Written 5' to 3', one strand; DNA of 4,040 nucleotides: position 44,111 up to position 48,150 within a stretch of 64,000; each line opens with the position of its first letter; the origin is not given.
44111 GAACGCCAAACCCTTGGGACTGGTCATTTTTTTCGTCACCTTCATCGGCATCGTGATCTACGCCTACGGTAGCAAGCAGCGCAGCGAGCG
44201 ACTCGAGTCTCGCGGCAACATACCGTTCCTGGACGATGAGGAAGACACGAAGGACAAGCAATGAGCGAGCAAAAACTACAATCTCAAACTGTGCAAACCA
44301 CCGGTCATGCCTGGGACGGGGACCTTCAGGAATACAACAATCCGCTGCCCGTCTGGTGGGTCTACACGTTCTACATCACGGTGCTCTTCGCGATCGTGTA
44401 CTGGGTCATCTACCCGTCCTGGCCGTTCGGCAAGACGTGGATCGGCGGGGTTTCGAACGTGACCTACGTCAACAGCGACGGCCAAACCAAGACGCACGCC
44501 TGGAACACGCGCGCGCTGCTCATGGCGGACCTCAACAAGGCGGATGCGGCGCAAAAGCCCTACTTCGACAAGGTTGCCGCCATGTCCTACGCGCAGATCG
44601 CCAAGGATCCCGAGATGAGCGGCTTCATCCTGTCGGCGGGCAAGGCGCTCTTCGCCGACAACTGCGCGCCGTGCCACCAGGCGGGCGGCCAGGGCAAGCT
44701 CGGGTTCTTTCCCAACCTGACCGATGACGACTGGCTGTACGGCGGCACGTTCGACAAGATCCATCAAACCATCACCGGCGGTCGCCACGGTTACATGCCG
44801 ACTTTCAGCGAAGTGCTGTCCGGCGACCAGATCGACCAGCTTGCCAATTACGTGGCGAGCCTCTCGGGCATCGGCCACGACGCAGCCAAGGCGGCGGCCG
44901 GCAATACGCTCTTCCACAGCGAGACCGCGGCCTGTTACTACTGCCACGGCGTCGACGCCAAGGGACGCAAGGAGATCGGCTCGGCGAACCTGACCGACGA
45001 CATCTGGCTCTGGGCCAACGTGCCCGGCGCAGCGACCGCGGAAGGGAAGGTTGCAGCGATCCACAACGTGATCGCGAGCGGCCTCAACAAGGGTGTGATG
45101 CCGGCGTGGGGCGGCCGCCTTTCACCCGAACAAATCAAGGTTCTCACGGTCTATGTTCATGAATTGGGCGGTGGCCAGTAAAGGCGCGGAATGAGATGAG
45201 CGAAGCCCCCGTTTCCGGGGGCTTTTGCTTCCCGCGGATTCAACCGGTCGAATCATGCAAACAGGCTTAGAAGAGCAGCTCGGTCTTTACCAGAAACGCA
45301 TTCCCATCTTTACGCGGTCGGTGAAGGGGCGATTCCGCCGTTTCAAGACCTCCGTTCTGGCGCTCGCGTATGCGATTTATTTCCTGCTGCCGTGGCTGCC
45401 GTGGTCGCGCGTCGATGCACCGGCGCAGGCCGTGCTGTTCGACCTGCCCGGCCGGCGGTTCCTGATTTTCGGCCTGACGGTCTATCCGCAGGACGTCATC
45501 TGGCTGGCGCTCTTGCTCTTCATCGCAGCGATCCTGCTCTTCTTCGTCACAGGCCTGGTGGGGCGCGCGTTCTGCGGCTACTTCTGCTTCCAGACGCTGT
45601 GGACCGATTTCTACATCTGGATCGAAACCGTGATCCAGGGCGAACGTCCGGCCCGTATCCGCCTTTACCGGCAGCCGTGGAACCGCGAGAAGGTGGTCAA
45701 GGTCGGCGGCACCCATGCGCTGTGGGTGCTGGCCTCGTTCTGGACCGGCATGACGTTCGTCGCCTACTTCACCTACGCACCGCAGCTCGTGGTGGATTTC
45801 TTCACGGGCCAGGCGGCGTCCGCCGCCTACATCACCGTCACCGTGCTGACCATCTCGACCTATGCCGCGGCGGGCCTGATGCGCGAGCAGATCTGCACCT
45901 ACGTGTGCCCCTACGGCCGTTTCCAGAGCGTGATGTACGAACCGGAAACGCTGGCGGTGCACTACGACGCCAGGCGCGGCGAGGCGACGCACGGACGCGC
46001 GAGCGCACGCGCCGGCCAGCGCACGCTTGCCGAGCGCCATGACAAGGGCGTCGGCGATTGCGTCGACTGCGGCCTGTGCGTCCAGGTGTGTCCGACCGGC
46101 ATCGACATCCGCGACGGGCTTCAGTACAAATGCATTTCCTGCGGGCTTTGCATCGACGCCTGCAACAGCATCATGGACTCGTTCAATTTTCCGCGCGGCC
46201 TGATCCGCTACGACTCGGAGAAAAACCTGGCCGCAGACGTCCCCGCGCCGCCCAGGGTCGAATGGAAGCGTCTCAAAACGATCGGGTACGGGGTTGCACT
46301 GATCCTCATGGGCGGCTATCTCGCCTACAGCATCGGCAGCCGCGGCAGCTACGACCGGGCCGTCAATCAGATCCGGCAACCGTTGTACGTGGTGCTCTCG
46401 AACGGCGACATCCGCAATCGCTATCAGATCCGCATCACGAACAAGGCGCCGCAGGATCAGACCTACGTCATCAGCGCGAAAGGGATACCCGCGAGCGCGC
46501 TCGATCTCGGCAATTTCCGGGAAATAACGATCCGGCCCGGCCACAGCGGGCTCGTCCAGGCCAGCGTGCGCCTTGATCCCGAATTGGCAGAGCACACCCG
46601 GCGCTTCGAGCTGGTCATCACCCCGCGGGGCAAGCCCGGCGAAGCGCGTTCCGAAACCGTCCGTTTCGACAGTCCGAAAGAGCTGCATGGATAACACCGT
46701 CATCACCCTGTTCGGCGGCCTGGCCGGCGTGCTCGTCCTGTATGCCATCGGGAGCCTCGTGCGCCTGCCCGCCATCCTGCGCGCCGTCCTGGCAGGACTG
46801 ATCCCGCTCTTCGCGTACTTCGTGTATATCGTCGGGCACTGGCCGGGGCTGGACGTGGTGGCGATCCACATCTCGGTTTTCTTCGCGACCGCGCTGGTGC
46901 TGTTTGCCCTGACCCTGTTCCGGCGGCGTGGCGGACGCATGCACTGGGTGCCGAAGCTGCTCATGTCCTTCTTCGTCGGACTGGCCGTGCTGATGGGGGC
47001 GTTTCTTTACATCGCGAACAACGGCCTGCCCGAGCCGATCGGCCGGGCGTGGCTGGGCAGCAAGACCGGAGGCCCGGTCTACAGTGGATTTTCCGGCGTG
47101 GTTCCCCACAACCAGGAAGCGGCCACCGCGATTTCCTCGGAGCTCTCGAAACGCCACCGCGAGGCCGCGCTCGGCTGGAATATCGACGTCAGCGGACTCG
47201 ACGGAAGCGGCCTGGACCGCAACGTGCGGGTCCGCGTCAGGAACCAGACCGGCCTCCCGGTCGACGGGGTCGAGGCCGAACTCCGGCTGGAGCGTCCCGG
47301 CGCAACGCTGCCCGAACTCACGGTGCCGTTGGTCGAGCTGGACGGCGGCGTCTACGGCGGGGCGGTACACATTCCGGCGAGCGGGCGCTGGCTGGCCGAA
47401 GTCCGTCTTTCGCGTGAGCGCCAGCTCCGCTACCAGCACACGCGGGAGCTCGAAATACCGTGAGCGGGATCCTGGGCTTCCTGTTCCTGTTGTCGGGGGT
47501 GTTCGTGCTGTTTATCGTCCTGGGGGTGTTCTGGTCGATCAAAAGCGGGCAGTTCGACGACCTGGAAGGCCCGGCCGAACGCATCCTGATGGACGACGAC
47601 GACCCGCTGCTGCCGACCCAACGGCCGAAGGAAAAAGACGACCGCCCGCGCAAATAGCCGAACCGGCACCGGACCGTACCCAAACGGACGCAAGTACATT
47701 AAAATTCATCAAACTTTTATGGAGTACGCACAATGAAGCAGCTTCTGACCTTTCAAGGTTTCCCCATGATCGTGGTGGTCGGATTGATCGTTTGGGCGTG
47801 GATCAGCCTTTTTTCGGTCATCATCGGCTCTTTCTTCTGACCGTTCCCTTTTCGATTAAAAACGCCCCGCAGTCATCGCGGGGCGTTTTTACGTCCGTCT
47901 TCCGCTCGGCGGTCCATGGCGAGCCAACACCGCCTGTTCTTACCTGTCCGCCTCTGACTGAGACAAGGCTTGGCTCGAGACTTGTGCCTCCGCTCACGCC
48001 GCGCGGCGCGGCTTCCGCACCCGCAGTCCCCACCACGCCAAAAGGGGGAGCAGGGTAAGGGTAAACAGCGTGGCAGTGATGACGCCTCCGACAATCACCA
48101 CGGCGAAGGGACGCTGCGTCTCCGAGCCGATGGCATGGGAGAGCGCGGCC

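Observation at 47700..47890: Unannotated 35-aa membrane peptide closing the cbb3 cluster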

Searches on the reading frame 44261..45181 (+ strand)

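Call 4: search_protein_families(library=pfam, proteins=[window:44261-45181:+], max_evalue=0.01)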
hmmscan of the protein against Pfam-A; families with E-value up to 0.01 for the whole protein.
window:44261-45181:+ (306 aa): 3 families
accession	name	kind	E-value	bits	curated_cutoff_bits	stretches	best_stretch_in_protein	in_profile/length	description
PF13442.11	Cytochrome_CBB3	-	1.6e-24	86.5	27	2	125-198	4-68/68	Cytochrome C oxidase, cbb3-type, subunit III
PF14715.11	FixP_N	-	4e-23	81.3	24.9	1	11-57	2-47/48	N-terminal domain of cytochrome oxidase-cbb3, FixP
PF00034.26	Cytochrom_C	-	2e-17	64.7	21.3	2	125-202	2-90/90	Cytochrome c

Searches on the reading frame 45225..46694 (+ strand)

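Call 4: search_protein_families(library=pfam, proteins=[window:45225-46694:+], max_evalue=0.01)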
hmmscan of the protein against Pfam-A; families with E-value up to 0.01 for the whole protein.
window:45225-46694:+ (489 aa): 15 families
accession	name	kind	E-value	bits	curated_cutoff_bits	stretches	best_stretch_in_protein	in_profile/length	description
PF13746.11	Fer4_18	-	2.9e-53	179.4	27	1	219-332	1-114/114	4Fe-4S dicluster domain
PF11614.14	FixG_C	-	1.2e-21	77.6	25.6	1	366-484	1-119/119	IG-like fold at C-terminal of FixG, putative oxidoreductase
PF13183.11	Fer4_8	-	3.2e-10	40.9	27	1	223-293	10-68/68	4Fe-4S dicluster domain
PF13187.11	Fer4_9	-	1.5e-09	38.2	27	1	223-292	7-50/52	4Fe-4S dicluster domain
PF12838.12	Fer4_7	-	1.8e-09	38.3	27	1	224-293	8-52/52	4Fe-4S dicluster domain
PF13534.11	Fer4_17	-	5.9e-09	36.8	22.2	1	223-294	7-61/61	4Fe-4S dicluster domain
PF13237.11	Fer4_10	-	7.9e-08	32.6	25.5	1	224-290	15-53/53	4Fe-4S dicluster domain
PF14697.11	Fer4_21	-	1.3e-06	28.8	35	1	277-291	39-53/59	4Fe-4S dicluster domain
PF12800.12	Fer4_4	-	4.1e-06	27.1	24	1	301-314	2-15/17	4Fe-4S binding domain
PF00037.32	Fer4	-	4.1e-06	26.8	21.1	1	278-292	7-21/24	4Fe-4S binding domain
PF12801.12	Fer4_5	-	1.2e-05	25.6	22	1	95-132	2-39/48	4Fe-4S binding domain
PF12797.12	Fer4_2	-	2.9e-05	24.2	24.5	0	278-291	9-22/22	4Fe-4S binding domain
PF12837.12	Fer4_6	-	9.5e-05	22.6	25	0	279-292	9-22/24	4Fe-4S binding domain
PF13484.11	Fer4_16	-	0.00011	23.3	30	0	223-291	7-65/66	4Fe-4S double cluster binding domain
PF12798.12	Fer4_3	-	0.00076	20.6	27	1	279-293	1-15/15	4Fe-4S binding domain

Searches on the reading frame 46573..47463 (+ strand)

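Call 4: search_protein_families(library=pfam, proteins=[window:46573-47463:+], max_evalue=0.01)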
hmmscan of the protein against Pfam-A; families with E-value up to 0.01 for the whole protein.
window:46573-47463:+ (296 aa): 1 family
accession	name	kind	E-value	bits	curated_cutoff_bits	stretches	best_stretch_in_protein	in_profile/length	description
PF05751.16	FixH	-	6.1e-13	49.5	23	1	177-284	39-142/150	FixH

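Call 5: search_protein_families(library=ncbifam, proteins=[window:46573-47463:+], max_evalue=1)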
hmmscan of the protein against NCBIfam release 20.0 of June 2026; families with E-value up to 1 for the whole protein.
window:46573-47463:+ (296 aa): 1 family
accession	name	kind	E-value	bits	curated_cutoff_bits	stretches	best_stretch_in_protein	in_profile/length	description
TIGR04154.1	archaeo_STT3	subfamily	0.93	7.7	450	0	45-146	191-287/831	oligosaccharyl transferase, archaeosortase A system-associated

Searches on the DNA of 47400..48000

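Call 65: search_rna_families(source=window, start=47400, end=48000, threshold=evalue, max_evalue=1)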
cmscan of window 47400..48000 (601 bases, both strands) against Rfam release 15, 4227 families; matches with E-value up to 1: 3.
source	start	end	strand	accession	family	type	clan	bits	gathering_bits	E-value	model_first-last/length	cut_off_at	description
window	47808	47887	+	RF01393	isrJ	Gene; sRNA;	-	19.8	37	0.35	1-75/75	no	isrJ Hfq binding RNA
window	47522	47623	-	RF01698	Chloroflexi-1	Gene; sRNA;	-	18.5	80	0.41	1-84/84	no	Chloroflexi-1 RNA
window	47797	47828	-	RF01145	sR14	Gene; snRNA; snoRNA; CD-box;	-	14.4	38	0.24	1-54/54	no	Small nucleolar RNA sR14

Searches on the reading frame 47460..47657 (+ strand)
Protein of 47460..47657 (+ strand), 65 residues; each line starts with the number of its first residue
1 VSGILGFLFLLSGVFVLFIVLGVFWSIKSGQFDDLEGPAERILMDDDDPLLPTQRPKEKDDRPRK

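Call 4: search_protein_families(library=pfam, proteins=[window:47460-47657:+], max_evalue=0.01)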
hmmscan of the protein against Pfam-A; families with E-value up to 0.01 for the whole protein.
window:47460-47657:+ (65 aa): 1 family
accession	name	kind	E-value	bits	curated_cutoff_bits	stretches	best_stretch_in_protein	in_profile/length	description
PF03597.20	FixS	-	9.3e-18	64.1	23.1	1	4-46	2-44/44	Cytochrome oxidase maturation protein cbb3-type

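Call 5: search_protein_families(library=ncbifam, proteins=[window:47460-47657:+], max_evalue=1)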
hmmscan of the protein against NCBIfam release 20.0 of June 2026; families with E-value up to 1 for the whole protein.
window:47460-47657:+ (65 aa): 1 family
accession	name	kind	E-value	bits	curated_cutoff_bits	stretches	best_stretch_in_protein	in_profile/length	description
TIGR00847.1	ccoS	equivalog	4.7e-12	45.4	28.35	1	7-47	6-48/51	cbb3-type cytochrome oxidase assembly protein CcoS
